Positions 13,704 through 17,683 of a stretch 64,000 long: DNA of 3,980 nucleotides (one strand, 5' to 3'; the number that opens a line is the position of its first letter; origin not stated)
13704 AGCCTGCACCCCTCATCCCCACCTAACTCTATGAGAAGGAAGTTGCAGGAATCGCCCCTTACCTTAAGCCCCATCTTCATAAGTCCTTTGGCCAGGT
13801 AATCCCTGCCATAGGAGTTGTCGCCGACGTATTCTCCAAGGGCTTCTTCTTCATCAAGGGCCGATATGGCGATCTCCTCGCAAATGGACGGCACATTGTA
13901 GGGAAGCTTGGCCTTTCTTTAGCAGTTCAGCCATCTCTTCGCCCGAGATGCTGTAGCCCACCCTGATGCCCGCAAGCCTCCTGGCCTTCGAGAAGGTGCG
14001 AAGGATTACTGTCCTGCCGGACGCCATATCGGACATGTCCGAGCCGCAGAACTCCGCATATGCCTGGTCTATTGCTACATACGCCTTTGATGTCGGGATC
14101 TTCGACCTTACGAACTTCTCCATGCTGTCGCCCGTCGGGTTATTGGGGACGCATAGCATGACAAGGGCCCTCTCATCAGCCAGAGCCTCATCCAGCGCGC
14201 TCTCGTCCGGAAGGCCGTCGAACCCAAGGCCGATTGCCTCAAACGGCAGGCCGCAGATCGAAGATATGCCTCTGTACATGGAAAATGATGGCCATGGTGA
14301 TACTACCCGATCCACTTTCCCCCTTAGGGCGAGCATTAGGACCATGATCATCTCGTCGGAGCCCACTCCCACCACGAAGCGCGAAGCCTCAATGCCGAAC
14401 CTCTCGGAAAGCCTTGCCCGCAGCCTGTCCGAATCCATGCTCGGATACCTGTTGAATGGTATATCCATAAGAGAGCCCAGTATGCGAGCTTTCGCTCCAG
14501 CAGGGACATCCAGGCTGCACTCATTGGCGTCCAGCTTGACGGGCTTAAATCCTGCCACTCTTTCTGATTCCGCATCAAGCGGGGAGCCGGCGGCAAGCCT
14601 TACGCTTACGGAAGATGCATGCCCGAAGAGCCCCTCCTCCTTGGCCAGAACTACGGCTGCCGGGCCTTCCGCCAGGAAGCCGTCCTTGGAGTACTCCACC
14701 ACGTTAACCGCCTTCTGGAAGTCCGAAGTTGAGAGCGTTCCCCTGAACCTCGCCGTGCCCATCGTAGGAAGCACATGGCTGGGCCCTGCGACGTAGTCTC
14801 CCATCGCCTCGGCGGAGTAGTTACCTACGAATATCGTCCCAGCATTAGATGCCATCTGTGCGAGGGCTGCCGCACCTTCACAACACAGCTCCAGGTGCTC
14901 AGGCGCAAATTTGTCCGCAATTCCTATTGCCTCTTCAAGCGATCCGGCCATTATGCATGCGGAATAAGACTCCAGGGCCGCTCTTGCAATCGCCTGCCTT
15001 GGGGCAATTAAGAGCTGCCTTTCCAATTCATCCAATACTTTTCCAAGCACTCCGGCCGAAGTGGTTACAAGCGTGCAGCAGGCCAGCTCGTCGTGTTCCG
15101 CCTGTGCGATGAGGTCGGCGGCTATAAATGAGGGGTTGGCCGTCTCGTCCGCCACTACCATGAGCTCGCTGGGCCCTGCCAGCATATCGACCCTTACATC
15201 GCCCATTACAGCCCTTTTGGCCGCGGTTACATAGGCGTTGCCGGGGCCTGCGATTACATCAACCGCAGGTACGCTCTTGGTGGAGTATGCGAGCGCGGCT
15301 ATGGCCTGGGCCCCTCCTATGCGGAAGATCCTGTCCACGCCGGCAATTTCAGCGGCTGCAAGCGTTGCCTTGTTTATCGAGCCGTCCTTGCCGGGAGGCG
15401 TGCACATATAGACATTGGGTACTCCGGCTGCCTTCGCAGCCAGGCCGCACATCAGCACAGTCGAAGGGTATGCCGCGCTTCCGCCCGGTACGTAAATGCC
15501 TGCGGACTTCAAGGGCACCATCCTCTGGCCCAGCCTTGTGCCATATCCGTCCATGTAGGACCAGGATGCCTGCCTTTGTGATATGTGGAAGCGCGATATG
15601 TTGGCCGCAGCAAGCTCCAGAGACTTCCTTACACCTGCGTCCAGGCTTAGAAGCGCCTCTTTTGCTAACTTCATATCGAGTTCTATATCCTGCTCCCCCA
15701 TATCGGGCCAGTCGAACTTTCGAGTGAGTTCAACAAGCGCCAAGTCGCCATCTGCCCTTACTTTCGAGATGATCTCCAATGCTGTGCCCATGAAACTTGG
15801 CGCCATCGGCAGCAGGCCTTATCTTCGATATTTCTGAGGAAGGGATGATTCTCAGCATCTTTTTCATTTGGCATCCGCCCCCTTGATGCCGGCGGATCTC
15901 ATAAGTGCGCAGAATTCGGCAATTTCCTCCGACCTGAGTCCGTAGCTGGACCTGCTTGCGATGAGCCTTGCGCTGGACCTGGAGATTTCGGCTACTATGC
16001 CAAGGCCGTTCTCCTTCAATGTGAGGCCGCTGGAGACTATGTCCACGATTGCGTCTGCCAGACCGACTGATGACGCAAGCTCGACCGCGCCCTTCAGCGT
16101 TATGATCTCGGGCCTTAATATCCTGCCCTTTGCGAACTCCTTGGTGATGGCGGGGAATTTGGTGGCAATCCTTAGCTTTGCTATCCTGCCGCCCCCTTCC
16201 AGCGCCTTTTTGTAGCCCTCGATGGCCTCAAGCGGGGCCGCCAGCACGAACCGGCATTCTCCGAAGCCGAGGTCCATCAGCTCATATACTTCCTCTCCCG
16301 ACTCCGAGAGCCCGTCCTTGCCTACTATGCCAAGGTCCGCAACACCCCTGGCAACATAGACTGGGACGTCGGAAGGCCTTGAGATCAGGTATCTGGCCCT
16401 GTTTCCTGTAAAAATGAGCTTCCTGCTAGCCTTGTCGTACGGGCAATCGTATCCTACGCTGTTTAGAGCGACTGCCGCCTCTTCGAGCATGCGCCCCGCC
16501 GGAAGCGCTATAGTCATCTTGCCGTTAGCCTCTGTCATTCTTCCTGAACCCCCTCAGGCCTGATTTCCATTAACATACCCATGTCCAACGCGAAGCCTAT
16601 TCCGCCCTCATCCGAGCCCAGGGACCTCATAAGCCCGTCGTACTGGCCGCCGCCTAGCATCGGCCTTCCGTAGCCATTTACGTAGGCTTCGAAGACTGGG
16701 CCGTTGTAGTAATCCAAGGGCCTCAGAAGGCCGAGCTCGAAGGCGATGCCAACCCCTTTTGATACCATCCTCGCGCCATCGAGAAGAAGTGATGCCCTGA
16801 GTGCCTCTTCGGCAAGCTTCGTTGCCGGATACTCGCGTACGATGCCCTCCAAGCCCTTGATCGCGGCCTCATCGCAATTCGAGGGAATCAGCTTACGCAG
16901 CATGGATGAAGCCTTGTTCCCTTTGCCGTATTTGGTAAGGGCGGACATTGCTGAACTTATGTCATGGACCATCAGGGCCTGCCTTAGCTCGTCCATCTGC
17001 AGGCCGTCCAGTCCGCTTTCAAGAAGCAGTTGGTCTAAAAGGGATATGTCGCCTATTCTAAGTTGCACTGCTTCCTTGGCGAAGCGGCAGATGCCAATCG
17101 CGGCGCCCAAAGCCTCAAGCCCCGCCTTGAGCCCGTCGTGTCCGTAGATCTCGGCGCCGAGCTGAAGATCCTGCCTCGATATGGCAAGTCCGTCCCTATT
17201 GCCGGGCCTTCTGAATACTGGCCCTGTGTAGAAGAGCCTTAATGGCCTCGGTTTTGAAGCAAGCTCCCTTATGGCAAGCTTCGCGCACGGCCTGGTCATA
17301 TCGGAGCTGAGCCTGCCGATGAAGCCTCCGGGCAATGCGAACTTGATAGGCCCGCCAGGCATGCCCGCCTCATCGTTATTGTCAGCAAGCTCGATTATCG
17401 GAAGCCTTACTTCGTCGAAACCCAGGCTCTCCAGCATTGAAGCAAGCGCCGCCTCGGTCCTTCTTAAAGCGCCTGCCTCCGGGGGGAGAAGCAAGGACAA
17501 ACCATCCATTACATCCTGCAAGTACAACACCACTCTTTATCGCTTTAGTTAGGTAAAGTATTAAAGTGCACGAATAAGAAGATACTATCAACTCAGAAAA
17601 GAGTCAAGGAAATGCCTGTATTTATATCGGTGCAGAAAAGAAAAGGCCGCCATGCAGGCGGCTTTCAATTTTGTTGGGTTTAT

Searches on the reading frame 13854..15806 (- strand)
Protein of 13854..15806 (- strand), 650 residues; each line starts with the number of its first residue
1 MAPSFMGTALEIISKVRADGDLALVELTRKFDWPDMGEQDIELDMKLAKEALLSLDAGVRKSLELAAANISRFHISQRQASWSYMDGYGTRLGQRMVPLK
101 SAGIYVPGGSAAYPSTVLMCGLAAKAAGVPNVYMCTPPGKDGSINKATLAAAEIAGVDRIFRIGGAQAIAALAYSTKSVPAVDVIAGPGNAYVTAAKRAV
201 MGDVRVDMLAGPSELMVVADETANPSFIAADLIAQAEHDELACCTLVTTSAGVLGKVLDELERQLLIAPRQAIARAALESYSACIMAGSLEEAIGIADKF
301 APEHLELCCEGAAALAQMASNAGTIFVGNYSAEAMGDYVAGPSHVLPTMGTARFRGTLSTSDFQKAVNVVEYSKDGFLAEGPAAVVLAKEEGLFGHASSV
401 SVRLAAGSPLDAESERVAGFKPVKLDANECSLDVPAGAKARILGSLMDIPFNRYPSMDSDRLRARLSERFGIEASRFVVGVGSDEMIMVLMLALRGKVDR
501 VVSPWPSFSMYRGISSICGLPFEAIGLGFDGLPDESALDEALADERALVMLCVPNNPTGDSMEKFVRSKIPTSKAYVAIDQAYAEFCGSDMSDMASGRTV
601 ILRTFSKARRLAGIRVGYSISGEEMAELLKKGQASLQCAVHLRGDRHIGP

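Call 24: search_protein_families(library=pfam, proteins=[window:13854-15806:-], max_evalue=0.001)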
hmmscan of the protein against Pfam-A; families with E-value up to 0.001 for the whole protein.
window:13854-15806:- (650 aa): 3 families
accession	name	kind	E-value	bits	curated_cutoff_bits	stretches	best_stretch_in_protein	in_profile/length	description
PF00815.25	Histidinol_dh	-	4.6e-151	503.9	27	1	8-404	14-411/411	Histidinol dehydrogenase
PF00155.27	Aminotran_1_2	-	6e-26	91.9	19.7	1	423-634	4-246/361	Aminotransferase class I and II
PF04864.19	Alliinase_C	-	0.00011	21.6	22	1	477-621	69-208/363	Allinase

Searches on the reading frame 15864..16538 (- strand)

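Call 24: search_protein_families(library=pfam, proteins=[window:15864-16538:-], max_evalue=0.001)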
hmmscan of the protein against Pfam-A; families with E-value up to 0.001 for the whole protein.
window:15864-16538:- (224 aa): 1 family
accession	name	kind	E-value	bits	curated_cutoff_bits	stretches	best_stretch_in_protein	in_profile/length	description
PF01634.23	HisG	-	3.3e-50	170.6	25.5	1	54-214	1-157/158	ATP phosphoribosyltransferase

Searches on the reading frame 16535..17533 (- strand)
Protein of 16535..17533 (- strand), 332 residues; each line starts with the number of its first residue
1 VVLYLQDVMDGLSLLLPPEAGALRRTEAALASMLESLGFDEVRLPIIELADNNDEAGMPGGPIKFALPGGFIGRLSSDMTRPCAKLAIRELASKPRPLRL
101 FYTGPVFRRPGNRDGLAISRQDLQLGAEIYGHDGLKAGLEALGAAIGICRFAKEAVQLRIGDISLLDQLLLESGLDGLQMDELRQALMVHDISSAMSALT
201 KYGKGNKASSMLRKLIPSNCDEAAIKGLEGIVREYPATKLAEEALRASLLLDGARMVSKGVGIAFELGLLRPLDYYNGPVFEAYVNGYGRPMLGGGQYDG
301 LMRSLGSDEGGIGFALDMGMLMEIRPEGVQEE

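Call 24: search_protein_families(library=pfam, proteins=[window:16535-17533:-], max_evalue=0.001)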
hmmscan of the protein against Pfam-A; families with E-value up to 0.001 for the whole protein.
window:16535-17533:- (332 aa): 1 family
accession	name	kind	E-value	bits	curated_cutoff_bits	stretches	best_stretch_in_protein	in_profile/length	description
PF13393.11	tRNA-synt_His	-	2.6e-47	162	25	1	14-318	4-305/308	Histidyl-tRNA synthetase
